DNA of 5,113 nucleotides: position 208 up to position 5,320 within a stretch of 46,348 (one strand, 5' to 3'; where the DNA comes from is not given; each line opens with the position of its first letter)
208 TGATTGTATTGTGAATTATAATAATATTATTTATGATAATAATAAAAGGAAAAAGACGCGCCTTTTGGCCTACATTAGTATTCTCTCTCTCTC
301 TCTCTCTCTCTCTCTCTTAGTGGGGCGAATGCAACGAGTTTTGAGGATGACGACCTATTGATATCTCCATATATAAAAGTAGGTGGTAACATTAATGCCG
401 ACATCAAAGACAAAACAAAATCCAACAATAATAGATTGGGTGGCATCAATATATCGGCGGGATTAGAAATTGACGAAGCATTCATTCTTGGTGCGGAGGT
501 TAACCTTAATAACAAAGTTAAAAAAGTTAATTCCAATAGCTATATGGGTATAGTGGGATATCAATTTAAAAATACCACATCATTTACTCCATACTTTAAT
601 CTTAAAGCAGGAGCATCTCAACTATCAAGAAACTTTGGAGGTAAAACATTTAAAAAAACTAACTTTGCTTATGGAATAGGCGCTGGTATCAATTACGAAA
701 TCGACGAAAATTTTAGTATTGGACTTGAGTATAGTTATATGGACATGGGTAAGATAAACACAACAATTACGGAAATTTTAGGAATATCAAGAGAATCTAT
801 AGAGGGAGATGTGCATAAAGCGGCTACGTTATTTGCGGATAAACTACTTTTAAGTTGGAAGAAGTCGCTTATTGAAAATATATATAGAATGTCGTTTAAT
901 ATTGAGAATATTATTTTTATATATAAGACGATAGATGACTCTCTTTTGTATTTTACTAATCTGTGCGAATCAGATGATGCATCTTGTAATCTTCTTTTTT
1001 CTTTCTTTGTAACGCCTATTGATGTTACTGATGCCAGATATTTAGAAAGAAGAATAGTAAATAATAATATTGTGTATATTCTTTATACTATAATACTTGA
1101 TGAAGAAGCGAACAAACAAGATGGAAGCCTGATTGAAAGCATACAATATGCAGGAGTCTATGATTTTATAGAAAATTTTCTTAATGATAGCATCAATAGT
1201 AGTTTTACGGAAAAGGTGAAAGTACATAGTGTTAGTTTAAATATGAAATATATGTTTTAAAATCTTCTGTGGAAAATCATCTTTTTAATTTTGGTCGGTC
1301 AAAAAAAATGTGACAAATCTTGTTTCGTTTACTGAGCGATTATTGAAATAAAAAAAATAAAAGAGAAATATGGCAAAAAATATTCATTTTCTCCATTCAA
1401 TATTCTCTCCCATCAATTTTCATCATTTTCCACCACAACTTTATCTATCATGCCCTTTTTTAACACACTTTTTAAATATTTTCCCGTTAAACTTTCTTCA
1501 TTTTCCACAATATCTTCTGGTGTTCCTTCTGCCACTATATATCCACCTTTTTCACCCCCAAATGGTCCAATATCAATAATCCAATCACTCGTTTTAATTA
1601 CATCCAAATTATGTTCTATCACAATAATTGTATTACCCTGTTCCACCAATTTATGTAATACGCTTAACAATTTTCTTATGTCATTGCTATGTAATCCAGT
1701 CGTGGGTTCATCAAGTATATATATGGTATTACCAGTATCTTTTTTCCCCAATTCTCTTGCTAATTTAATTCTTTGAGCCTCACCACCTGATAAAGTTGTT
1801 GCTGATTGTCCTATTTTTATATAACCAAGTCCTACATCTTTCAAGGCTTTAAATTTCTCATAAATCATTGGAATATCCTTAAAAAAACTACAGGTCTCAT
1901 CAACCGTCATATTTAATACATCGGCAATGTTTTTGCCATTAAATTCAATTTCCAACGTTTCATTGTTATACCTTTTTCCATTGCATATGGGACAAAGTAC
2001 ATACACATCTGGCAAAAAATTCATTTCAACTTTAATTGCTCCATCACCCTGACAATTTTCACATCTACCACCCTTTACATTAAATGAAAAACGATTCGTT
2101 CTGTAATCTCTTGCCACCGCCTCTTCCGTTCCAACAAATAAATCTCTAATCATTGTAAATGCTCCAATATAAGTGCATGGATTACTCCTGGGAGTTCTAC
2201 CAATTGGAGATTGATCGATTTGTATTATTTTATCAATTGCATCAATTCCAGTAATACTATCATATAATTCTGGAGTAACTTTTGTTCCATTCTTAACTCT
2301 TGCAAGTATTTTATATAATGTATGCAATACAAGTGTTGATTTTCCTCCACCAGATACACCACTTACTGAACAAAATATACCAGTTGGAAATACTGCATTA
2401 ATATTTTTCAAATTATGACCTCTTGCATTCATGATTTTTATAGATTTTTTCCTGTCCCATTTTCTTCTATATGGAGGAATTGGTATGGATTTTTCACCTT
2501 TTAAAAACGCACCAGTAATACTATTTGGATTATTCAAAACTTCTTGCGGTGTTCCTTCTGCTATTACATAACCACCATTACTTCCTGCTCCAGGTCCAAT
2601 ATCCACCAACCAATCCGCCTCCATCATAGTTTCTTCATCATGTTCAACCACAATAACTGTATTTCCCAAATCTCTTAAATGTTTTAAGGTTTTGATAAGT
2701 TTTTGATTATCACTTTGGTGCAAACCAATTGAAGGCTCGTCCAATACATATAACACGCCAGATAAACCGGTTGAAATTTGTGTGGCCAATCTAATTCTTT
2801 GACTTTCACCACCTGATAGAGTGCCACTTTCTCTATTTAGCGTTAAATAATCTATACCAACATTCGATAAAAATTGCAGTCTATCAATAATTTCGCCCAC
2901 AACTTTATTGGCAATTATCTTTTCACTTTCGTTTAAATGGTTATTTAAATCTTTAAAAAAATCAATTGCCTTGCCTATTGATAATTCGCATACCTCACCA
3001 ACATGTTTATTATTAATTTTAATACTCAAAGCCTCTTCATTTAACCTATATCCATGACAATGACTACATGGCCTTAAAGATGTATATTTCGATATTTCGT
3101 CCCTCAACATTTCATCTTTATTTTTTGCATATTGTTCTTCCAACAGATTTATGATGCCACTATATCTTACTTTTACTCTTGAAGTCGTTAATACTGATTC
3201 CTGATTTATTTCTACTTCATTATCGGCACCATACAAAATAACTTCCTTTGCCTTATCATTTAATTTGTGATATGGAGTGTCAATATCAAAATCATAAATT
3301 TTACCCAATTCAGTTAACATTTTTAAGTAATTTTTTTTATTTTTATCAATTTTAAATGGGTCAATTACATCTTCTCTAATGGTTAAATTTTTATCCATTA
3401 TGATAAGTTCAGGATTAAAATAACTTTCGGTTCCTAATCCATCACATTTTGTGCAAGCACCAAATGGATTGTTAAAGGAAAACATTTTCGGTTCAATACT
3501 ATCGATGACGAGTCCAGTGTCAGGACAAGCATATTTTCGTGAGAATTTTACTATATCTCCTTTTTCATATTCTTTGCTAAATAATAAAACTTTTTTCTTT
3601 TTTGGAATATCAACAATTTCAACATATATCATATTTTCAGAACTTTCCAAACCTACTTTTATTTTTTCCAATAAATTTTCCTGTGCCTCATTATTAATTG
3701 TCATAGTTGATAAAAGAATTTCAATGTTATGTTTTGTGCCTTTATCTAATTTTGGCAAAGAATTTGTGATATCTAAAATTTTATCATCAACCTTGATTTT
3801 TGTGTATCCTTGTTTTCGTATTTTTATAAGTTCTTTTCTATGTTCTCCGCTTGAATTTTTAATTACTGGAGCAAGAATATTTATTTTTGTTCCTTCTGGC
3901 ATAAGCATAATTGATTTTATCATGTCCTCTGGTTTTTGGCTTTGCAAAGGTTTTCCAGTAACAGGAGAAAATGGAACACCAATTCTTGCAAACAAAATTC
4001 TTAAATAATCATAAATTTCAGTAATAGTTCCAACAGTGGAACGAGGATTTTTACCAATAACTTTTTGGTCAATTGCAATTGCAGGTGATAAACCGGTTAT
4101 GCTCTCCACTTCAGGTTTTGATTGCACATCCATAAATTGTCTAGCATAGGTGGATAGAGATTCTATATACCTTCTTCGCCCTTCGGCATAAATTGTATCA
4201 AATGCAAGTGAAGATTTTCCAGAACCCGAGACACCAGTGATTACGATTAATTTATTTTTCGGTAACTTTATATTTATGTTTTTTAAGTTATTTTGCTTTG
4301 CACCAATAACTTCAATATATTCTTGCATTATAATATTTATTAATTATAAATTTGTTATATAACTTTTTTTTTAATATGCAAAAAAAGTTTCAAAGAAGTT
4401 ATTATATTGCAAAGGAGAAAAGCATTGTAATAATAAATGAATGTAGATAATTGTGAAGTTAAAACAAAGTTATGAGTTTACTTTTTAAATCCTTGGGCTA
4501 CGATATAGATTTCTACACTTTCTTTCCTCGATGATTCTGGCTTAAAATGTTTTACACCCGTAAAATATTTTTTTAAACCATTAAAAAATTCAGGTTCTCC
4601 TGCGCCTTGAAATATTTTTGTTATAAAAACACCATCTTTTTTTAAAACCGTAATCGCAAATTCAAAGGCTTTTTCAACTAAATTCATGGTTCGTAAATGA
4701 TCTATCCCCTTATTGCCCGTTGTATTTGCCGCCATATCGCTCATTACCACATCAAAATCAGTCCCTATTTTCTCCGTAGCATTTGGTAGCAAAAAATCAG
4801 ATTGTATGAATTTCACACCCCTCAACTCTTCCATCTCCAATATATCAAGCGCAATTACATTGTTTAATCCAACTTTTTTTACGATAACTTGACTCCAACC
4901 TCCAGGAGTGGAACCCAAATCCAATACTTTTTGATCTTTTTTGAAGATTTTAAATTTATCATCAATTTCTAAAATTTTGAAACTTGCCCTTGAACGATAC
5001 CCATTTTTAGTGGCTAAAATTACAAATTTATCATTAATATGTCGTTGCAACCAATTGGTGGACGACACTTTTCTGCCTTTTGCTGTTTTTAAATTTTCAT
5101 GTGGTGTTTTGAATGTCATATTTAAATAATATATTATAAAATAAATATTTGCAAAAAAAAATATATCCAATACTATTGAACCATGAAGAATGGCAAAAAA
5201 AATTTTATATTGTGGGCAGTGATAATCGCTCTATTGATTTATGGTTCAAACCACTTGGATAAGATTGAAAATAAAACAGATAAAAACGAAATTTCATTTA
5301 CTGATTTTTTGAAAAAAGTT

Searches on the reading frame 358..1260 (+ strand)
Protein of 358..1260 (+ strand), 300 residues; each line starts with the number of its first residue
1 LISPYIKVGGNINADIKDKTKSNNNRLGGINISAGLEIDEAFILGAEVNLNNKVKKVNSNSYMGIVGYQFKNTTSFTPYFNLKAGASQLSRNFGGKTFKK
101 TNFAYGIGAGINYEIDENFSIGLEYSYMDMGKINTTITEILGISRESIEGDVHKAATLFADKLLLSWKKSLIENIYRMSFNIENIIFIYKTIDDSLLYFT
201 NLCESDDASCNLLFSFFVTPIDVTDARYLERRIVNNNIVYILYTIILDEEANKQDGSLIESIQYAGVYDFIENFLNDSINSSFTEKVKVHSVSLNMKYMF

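Call 27: search_protein_families(library=ncbifam, proteins=[window:358-1260:+], max_evalue=0.00001)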
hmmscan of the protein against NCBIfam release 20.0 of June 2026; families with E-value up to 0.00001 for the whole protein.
window:358-1260:+ (300 aa): 1 family
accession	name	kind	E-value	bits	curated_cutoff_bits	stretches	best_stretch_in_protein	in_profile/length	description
NF052636.1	Rick_Adr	subfamily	2.1e-06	27.5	210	1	90-137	149-196/224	adhesin Adr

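Call 48: search_protein_families(library=pfam, proteins=[window:358-1260:+], max_evalue=0.01)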
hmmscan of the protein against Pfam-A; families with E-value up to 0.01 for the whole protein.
window:358-1260:+ (300 aa): 4 families
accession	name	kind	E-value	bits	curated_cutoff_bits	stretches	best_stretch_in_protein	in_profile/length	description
PF13505.12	OMP_b-brl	-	1.8e-14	54.7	28.7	1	7-135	23-164/175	Outer membrane protein beta-barrel domain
PF02462.21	Opacity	-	4.4e-05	24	21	1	56-137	26-112/126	Opacity family porin protein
PF09411.16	PagL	-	0.00031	21.3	23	1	50-126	34-112/136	Lipid A 3-O-deacylase (PagL)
PF02530.20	Porin_2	-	0.00042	20.3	22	1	64-135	273-336/357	Porin subfamily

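Call 78: find_encoding_contigs(protein=window:358-1260:+, flank=3000, max_places=6)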
Protein window:358-1260:+ (300 aa): no gene with exactly this product is on record in the collection.

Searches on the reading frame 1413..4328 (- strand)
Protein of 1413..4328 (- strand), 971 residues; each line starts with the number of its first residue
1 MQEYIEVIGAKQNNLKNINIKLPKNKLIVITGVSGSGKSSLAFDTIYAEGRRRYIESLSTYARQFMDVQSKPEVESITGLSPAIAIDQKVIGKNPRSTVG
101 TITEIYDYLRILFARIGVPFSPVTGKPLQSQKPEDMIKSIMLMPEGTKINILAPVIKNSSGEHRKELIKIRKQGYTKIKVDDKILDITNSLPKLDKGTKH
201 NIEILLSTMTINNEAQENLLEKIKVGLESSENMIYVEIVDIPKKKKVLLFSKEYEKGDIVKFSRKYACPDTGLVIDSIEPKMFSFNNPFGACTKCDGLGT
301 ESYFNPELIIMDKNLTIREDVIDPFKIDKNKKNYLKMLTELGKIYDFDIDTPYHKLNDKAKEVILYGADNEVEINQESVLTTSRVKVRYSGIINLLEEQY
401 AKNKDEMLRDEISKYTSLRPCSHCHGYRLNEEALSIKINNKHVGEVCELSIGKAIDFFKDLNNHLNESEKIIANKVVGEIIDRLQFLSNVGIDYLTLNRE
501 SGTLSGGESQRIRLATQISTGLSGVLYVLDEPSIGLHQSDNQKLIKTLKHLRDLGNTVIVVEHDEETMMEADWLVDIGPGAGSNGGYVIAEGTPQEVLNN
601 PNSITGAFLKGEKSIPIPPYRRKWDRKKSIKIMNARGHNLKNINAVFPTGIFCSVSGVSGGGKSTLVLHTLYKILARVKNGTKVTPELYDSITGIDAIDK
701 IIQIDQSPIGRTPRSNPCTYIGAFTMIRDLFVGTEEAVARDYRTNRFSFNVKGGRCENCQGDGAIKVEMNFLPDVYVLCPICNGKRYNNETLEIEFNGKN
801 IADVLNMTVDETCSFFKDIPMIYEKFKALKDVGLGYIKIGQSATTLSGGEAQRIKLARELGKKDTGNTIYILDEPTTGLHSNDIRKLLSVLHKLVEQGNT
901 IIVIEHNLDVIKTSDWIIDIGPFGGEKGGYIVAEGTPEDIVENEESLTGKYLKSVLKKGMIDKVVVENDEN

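Call 27: search_protein_families(library=ncbifam, proteins=[window:1413-4328:-], max_evalue=0.00001)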
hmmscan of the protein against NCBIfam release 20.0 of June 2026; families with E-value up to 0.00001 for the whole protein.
window:1413-4328:- (971 aa): 159 families (the best 25 are shown)
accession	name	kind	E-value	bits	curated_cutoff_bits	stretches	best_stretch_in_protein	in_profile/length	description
NF001503.0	PRK00349.1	equivalog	0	1394.3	1147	1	2-957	3-942/943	excinuclease ABC subunit UvrA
TIGR00630.1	uvra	equivalog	0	1311.4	729.8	1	5-940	2-923/924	excinuclease ABC subunit UvrA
NF001885.0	PRK00635.1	equivalog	3.6e-205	684.2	3054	1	5-958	6-921/1809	excinuclease ABC subunit A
TIGR04521.1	ECF_ATPase_2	equivalog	9.7e-34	116.7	330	2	827-952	126-244/279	energy-coupling factor transporter ATPase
TIGR02857.1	CydD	equivalog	1.1e-33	117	435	2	830-919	442-528/529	thiol reductant ABC exporter subunit CydD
TIGR03608.1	L_ocin_972_ABC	subfamily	1.4e-32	112.9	254.85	2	824-920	114-206/206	putative bacteriocin export ABC transporter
TIGR04520.1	ECF_ATPase_1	equivalog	1.8e-32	112.9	315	2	827-954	119-237/269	energy-coupling factor transporter ATPase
NF040873.1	AztA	equivalog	1.2e-31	109.8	220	2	486-575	103-189/191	zinc ABC transporter ATP-binding protein AztA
TIGR02673.1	FtsE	equivalog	5.8e-31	107.8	264.85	2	827-913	120-202/214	cell division ATP-binding protein FtsE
NF010068.0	PRK13548.1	equivalog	3.7e-29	101.6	261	2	840-944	132-234/261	heme ABC transporter ATP-binding protein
NF008409.0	PRK11231.1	equivalog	3.1e-27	95.5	375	2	841-944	134-229/255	Fe(3+) dicitrate ABC transporter ATP-binding protein FecE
TIGR00972.1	3a0107s01c2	equivalog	7.8e-27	94.2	343.2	1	838-952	137-243/248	phosphate ABC transporter ATP-binding protein PstB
NF053840.1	MnTportMntADein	equivalog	1.6e-26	93.4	400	2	497-608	127-229/240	manganese ABC transporter ATP-binding protein MntA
TIGR02315.1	ABC_phnC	equivalog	5.2e-26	91.6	266.1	1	825-918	126-217/243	phosphonate ABC transporter ATP-binding protein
NF010170.0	PRK13651.1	equivalog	8.6e-26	90.6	432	2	828-953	148-265/308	cobalt transporter ATP-binding subunit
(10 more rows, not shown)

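Call 79: find_encoding_contigs(protein=window:1413-4328:-, flank=5000, max_places=6)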
Protein window:1413-4328:- (971 aa): 1 contig read that carries it; 1 place shown.
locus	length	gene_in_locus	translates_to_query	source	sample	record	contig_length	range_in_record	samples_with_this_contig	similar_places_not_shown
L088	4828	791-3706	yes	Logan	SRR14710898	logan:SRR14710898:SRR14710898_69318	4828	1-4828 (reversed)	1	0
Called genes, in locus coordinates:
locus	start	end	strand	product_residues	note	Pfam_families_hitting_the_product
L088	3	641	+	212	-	?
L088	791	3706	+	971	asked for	PF00005:ABC_tran (faint), PF02463:SMC_N (faint), PF17760:UvrA_inter, PF17755:UvrA_DNA-bind, PF12399:BCA_ABC_TP_C (faint)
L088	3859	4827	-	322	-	?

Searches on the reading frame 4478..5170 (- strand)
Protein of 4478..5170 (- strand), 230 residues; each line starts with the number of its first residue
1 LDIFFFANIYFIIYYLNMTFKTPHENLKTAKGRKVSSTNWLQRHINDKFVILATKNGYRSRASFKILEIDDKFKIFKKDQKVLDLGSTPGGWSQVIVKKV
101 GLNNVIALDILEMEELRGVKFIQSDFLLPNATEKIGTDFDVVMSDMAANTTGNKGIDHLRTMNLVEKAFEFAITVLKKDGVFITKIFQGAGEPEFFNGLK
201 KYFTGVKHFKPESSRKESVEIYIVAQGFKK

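Call 27: search_protein_families(library=ncbifam, proteins=[window:4478-5170:-], max_evalue=0.00001)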
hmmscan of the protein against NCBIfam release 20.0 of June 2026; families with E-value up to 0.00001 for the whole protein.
window:4478-5170:- (230 aa): 4 families
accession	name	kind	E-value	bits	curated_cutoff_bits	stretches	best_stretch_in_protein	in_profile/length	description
TIGR00438.1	rrmJ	equivalog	3.4e-62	209.3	300.15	1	47-228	1-188/188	23S rRNA (uridine(2552)-2'-O)-methyltransferase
NF008390.0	PRK11188.1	equivalog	1.1e-61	208.2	269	1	30-229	3-208/209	23S rRNA (uridine(2552)-2'-O)-methyltransferase RlmE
TIGR00478.1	tly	subfamily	5.4e-09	35.7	185.8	1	50-113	47-109/228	TlyA family rRNA (cytidine-2'-O)-methyltransferase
NF049952.1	23rRNACMtaseTlyA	equivalog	4.4e-08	32.9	250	1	47-110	46-108/236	23S rRNA (cytidine-2'-O)-methyltransferase TlyA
